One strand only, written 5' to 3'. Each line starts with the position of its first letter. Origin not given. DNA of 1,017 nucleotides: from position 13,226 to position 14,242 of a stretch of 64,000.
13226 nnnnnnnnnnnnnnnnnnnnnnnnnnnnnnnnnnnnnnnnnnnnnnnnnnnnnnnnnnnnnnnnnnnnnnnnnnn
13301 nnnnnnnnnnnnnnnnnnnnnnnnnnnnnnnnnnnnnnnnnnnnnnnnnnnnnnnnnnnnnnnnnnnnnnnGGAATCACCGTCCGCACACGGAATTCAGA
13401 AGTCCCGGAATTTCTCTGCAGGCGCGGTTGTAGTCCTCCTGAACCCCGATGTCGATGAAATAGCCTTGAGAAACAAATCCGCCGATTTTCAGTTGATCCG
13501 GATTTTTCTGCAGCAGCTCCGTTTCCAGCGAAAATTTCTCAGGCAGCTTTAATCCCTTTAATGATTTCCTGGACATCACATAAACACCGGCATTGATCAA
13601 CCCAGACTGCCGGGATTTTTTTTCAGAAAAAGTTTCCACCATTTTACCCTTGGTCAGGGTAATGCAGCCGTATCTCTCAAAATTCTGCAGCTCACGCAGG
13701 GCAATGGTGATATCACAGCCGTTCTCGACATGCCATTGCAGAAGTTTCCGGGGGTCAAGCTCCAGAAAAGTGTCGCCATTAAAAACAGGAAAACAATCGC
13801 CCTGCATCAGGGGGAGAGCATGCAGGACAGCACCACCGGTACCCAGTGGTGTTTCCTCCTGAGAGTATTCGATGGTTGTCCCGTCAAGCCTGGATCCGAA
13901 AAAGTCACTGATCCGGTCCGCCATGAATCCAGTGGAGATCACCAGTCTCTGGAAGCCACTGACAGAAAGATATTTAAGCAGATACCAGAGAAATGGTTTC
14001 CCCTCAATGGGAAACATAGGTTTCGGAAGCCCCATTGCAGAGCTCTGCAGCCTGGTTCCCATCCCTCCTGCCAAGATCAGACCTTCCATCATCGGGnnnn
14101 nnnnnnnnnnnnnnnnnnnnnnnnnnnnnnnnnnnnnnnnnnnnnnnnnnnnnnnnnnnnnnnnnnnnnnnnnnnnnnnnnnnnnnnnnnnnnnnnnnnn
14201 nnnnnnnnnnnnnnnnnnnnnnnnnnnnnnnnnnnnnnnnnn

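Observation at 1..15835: Complete-looking polyprenyl-phosphate-sugar glycosylation locus (2x Dpm1-like GT2, kinase plus nucleotidyltransferase, four GT-C modules) with no obvious acceptor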

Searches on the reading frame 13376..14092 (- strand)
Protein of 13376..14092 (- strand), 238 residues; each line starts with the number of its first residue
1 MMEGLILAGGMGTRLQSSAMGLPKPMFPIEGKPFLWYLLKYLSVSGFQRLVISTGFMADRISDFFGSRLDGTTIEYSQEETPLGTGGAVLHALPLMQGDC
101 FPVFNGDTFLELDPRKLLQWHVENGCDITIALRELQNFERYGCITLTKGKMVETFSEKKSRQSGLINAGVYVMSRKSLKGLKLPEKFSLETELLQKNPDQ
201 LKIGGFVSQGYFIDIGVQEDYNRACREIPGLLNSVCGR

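Call 4: search_protein_families(library=pfam, proteins=[window:13376-14092:-], max_evalue=0.01)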
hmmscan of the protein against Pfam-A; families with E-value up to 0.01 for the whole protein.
window:13376-14092:- (238 aa): 2 families
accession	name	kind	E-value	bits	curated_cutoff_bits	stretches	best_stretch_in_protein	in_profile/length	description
PF00483.29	NTP_transferase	-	8.3e-26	91.5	21.2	1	4-226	2-240/245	Nucleotidyl transferase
PF12804.13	NTP_transf_3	-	4.6e-10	40.3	27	1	4-131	1-121/160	MobA-like NTP transferase domain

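Call 5: search_protein_families(library=ncbifam, proteins=[window:13376-14092:-], max_evalue=0.01)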
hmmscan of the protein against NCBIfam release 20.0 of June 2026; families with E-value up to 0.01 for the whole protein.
window:13376-14092:- (238 aa): 38 families (the best 25 are shown)
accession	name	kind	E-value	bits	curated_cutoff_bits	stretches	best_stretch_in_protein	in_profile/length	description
NF049965.1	GlMnHpPGnyltfHddC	equivalog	1.1e-59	201.7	300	1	2-225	1-218/221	D-glycero-D-manno-heptose 1-phosphate guanosyltransferase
NF052502.1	man1P_GTase_Rv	exception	5.2e-44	150.5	440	1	3-227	2-229/352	mannose-1-phosphate guanylyltransferase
TIGR03992.1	Arch_glmU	subfamily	4.8e-29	101.4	292.1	1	2-217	1-216/393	bifunctional sugar-1-phosphate nucleotidylyltransferase/acetyltransferase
NF045761.1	NAMPUrTaseMurU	equivalog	3.3e-28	99.1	250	1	2-220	1-219/226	N-acetylmuramate alpha-1-phosphate uridylyltransferase MurU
TIGR02623.1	G1P_cyt_trans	equivalog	7.3e-24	84.6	300.25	2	2-66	1-65/255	glucose-1-phosphate cytidylyltransferase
TIGR01208.1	rmlA_long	equivalog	6e-22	78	320.25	1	4-226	2-232/353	glucose-1-phosphate thymidylyltransferase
NF041313.1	UDPGP_AglF_Halo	equivalog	2.5e-21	76.2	400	1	2-226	1-232/234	UTP--glucose-1-phosphate uridylyltransferase AglF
TIGR01173.1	glmU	equivalog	6.6e-18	64.8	366.85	1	5-180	4-179/452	bifunctional UDP-N-acetylglucosamine diphosphorylase/glucosamine-1-phosphate N-acetyltransferase GlmU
NF010935.0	PRK14355.1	equivalog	2.3e-15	56.2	718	1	4-178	6-183/459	bifunctional UDP-N-acetylglucosamine diphosphorylase/glucosamine-1-phosphate N-acetyltransferase GlmU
NF010938.0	PRK14358.1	equivalog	4.2e-14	52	500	1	4-176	10-184/481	bifunctional N-acetylglucosamine-1-phosphate uridyltransferase/glucosamine-1-phosphate acetyltransferase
NF010934.1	PRK14354.1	equivalog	4.8e-14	51.7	450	1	5-179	3-178/447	bifunctional UDP-N-acetylglucosamine diphosphorylase/glucosamine-1-phosphate N-acetyltransferase GlmU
NF041173.1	Sug_nt_acttase_Thmprot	equivalog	8.6e-14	51.3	600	1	2-179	1-174/405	bifunctional sugar-1-phosphate nucleotidylyltransferase/acetyltransferase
NF012024.0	PRK15480.1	equivalog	1.9e-13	50.2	588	1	3-173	5-179/292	glucose-1-phosphate thymidylyltransferase RfbA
TIGR02091.1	glgC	equivalog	2.1e-13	50.1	424.9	1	4-221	3-252/364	glucose-1-phosphate adenylyltransferase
NF010940.0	PRK14360.1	equivalog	3.1e-13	49.1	602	1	5-179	5-182/452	bifunctional UDP-N-acetylglucosamine diphosphorylase/glucosamine-1-phosphate N-acetyltransferase GlmU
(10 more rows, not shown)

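Call 19: search_solved_structures(query=window:13376-14092:-, max_evalue=1e-10)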
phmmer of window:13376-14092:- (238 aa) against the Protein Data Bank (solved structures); distinct sequences matched with E-value up to 1e-10: 26.
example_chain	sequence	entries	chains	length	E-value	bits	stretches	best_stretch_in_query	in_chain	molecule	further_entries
6jq8_A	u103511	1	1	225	3.2e-44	154.3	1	3-227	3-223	Putative 6-deoxy-D-mannoheptose pathway protein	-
5xhw_A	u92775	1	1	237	3.2e-44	154.3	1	3-227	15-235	Putative 6-deoxy-D-mannoheptose pathway protein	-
7whr_B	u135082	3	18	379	4e-27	98.3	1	2-232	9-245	Nucleotidyl transferase family protein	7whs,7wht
7x8j_A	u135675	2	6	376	8.7e-23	84.1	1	2-226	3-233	Mannose-1-phosphate guanylyltransferase 1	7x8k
8yre_D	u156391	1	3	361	9.9e-23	84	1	2-226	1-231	Mannose-1-phosphate guanylyltransferase 1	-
7d72_K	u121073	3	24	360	5.3e-22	81.6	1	2-222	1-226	Mannose-1-phosphate guanyltransferase beta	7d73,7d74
8x7s_B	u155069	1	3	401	1.5e-20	76.8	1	2-228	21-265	UTP--glucose-1-phosphate uridylyltransferase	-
4y7t_A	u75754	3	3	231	1.2e-18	70.6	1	2-117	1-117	Nucleotidyl transferase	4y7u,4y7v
1tzf_A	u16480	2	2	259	1.1e-16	64.2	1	4-67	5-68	Glucose-1-phosphate cytidylyltransferase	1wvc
8hhd_A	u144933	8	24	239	3.2e-16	62.7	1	2-220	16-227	Nucleotidyl transferase | N-acetylmuramate alpha-1-phosphate uridylyltransferase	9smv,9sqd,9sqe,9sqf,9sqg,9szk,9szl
1h5r_A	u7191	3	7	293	1.7e-14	57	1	1-176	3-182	GLUCOSE-1-PHOSPHATE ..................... | Glucose-1-phosphate thymidylyltransferase 1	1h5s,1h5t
1h5r_B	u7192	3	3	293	1.7e-14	57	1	1-176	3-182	GLUCOSE-1-PHOSPHATE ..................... | Glucose-1-phosphate thymidylyltransferase 1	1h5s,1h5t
1h5s_A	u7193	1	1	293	2e-14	56.8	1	1-175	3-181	Glucose-1-phosphate thymidylyltransferase 1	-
1h5s_D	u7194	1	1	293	5e-14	55.5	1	1-176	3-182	Glucose-1-phosphate thymidylyltransferase 1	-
1mp3_A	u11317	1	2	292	7.7e-14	54.9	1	3-190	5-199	GLUCOSE-1-PHOSPHATE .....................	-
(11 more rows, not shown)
